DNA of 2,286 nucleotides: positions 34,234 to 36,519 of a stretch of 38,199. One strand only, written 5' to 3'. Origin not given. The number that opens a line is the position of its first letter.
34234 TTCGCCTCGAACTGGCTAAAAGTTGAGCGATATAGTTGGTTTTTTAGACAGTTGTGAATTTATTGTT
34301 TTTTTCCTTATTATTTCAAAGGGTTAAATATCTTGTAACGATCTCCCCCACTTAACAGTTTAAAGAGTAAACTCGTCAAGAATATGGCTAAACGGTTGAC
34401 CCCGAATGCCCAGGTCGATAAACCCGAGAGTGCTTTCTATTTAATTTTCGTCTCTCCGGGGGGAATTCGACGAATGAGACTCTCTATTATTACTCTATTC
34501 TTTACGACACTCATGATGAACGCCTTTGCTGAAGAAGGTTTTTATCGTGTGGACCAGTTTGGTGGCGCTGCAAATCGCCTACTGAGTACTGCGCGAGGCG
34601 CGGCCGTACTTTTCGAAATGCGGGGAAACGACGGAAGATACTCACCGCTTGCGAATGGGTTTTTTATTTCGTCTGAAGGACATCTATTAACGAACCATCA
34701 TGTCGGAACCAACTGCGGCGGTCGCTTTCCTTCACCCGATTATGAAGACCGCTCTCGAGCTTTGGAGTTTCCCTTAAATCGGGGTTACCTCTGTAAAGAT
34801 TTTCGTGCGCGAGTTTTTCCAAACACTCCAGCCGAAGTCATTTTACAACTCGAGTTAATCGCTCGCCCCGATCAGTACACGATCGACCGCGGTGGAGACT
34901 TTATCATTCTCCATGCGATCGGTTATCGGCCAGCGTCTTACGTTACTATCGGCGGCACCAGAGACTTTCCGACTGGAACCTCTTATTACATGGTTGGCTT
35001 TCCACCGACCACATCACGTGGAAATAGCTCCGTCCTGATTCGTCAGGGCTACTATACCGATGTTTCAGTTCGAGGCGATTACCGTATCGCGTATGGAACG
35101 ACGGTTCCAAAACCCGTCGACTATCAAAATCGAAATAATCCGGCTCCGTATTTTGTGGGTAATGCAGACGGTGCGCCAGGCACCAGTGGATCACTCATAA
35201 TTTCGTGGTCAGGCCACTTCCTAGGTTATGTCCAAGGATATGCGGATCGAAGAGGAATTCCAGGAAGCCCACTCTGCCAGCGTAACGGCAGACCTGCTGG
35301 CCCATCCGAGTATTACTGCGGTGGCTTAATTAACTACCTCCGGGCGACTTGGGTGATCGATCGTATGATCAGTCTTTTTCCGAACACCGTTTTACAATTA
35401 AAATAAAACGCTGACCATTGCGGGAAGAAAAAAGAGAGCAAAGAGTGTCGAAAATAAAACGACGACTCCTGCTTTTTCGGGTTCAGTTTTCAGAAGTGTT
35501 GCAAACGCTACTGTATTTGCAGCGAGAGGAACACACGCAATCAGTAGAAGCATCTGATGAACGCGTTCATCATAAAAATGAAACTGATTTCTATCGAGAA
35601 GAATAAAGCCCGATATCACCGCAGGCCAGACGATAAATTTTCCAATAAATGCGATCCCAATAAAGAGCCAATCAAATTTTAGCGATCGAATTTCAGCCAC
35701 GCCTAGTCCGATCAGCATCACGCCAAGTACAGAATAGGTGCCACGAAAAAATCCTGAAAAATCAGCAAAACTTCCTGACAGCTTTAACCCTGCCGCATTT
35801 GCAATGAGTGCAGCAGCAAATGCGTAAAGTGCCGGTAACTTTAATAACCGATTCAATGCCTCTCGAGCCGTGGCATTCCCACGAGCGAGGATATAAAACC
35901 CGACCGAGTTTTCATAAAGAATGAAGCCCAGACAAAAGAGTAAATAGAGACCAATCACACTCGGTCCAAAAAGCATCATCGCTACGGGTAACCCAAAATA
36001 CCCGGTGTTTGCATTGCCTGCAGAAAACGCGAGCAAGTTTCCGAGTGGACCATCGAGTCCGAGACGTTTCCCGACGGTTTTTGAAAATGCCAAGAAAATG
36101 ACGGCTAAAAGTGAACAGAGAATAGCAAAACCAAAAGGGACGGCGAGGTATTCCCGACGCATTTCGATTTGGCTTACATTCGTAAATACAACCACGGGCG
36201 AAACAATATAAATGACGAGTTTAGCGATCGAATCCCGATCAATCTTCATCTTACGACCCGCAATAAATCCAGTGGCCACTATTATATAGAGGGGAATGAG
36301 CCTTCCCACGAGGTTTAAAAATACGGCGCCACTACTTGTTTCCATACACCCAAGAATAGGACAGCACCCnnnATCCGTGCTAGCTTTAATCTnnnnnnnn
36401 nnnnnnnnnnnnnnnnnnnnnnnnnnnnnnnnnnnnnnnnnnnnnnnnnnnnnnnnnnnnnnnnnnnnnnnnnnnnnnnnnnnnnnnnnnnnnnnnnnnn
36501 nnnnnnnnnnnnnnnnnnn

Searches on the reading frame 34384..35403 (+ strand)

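Call 101: search_protein_families(library=pfam, proteins=[window:34384-35403:+], max_evalue=0.001)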
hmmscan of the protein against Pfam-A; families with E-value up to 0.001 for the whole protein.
window:34384-35403:+ (340 aa): 1 family
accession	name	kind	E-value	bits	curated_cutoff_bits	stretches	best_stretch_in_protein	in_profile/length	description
PF13365.12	Trypsin_2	-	1.2e-09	39.5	27.6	1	91-281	2-143/144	Trypsin-like peptidase domain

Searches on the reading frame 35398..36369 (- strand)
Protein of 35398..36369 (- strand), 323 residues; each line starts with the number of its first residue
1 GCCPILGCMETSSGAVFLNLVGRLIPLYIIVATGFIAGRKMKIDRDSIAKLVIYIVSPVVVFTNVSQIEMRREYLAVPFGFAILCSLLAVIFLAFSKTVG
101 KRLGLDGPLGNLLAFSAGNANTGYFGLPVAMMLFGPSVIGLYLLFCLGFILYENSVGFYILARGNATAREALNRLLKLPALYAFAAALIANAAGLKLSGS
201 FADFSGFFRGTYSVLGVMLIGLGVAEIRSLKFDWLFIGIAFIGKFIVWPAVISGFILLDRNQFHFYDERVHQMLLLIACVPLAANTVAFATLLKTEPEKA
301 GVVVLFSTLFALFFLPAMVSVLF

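Call 101: search_protein_families(library=pfam, proteins=[window:35398-36369:-], max_evalue=0.001)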
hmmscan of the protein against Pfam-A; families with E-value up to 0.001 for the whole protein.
window:35398-36369:- (323 aa): 2 families
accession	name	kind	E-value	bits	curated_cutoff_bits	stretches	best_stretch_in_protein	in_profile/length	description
PF03547.23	Mem_trans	-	2.2e-12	46.7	25.7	2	22-145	4-130/343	Membrane transport protein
PF01758.21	SBF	-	1.4e-06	28.6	24.3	1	218-322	11-114/191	Sodium Bile acid symporter family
